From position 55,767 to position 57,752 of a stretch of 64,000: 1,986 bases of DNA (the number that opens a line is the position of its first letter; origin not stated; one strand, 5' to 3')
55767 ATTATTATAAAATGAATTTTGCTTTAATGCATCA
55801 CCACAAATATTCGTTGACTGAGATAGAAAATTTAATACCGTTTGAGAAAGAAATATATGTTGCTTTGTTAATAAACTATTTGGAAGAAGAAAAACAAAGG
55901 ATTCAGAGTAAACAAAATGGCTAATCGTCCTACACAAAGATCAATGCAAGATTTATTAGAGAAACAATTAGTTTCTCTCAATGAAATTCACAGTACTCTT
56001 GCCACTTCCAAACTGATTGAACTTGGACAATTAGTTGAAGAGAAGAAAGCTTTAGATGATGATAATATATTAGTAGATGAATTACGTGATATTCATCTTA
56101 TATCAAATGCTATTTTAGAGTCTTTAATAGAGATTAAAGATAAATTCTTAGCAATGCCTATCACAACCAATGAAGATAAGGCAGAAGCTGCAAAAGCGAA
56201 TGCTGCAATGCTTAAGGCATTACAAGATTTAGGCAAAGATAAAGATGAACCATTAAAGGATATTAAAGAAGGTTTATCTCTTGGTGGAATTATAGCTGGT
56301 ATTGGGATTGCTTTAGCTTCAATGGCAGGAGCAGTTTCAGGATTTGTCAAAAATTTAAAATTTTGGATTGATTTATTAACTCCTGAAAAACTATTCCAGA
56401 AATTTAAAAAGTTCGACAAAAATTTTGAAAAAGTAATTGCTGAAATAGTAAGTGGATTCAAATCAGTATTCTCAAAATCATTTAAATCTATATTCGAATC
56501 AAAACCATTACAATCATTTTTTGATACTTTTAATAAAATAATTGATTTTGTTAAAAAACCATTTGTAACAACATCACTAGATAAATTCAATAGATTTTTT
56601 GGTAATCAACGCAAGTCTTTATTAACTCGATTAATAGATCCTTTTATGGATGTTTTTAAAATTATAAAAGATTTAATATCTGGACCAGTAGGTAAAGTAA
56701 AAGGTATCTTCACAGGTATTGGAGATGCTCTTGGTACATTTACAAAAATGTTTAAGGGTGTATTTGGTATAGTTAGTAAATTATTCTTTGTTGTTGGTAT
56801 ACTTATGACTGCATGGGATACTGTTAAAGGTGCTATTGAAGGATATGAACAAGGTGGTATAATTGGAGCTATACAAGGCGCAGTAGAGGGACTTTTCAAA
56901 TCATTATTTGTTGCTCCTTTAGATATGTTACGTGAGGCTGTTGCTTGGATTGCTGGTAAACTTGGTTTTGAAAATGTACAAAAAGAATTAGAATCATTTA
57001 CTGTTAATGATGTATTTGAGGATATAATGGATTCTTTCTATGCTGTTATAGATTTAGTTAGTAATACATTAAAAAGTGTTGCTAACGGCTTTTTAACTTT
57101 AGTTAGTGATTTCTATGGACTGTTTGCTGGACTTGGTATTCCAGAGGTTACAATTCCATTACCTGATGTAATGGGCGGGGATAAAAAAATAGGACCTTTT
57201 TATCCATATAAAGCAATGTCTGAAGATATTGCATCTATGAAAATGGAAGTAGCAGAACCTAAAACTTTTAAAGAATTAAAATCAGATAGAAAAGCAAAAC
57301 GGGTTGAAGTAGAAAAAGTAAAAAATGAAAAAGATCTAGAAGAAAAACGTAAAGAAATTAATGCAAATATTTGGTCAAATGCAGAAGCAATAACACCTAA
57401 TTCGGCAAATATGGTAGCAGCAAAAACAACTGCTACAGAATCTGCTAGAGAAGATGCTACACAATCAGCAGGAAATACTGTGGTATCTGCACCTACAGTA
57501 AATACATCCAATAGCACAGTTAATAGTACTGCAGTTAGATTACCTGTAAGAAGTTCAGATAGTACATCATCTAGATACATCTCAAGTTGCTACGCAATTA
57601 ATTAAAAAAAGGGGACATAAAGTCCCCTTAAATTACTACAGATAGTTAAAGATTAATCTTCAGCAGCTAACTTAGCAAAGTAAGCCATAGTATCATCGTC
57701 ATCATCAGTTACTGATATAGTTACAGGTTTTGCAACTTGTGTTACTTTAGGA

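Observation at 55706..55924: Candidate -1 programmed frameshift fusing gp26 to gp51, like lambda G/GT tail chaperones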

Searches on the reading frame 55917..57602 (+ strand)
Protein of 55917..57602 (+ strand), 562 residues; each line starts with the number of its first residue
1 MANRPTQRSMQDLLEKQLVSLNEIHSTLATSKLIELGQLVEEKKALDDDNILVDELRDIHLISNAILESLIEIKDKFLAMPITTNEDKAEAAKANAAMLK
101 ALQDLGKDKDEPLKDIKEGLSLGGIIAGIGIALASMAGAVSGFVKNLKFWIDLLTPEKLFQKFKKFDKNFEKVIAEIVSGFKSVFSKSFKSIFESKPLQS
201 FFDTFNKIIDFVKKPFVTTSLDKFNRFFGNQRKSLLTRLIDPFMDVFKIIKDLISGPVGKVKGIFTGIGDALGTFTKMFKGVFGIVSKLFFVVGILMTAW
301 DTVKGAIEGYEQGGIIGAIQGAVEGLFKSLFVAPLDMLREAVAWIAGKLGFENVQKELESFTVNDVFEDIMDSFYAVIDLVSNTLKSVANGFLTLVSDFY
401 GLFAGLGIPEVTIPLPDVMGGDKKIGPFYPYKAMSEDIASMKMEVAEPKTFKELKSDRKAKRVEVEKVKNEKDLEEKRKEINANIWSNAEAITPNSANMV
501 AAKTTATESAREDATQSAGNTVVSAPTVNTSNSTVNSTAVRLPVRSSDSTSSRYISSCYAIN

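Call 4: search_protein_families(library=pfam, proteins=[window:55917-57602:+], max_evalue=0.1)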
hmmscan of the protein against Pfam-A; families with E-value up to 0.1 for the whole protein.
window:55917-57602:+ (562 aa): 1 family
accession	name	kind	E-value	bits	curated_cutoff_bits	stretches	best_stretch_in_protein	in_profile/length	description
PF13245.12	AAA_19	-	0.012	16.2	25.1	1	5-71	49-115/134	AAA domain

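Call 5: search_protein_families(library=phrogs, proteins=[window:55917-57602:+], max_evalue=0.1)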
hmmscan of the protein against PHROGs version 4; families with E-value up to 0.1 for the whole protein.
window:55917-57602:+ (562 aa): 8 families
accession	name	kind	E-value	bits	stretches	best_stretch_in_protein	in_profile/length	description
phrog_58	-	tail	9.3e-08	31.9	1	122-502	740-1118/1544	tail length tape measure protein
phrog_27688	-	unknown function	2.4e-06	27.5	1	272-401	212-345/567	-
phrog_971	-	lysis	2.5e-06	27.4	2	180-284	681-769/1338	endolysin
phrog_991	-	tail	5.5e-06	25.2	1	123-531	617-953/1966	tail length tape measure protein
phrog_1204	-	tail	0.00015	20.8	1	157-399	396-637/1483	tail protein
phrog_305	-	tail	0.0036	16.9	2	36-346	427-651/1001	tail length tape measure protein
phrog_17114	-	unknown function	0.019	15.1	1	250-353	72-172/388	-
phrog_167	-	tail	0.036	12.7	0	98-496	500-889/1555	tail length tape measure protein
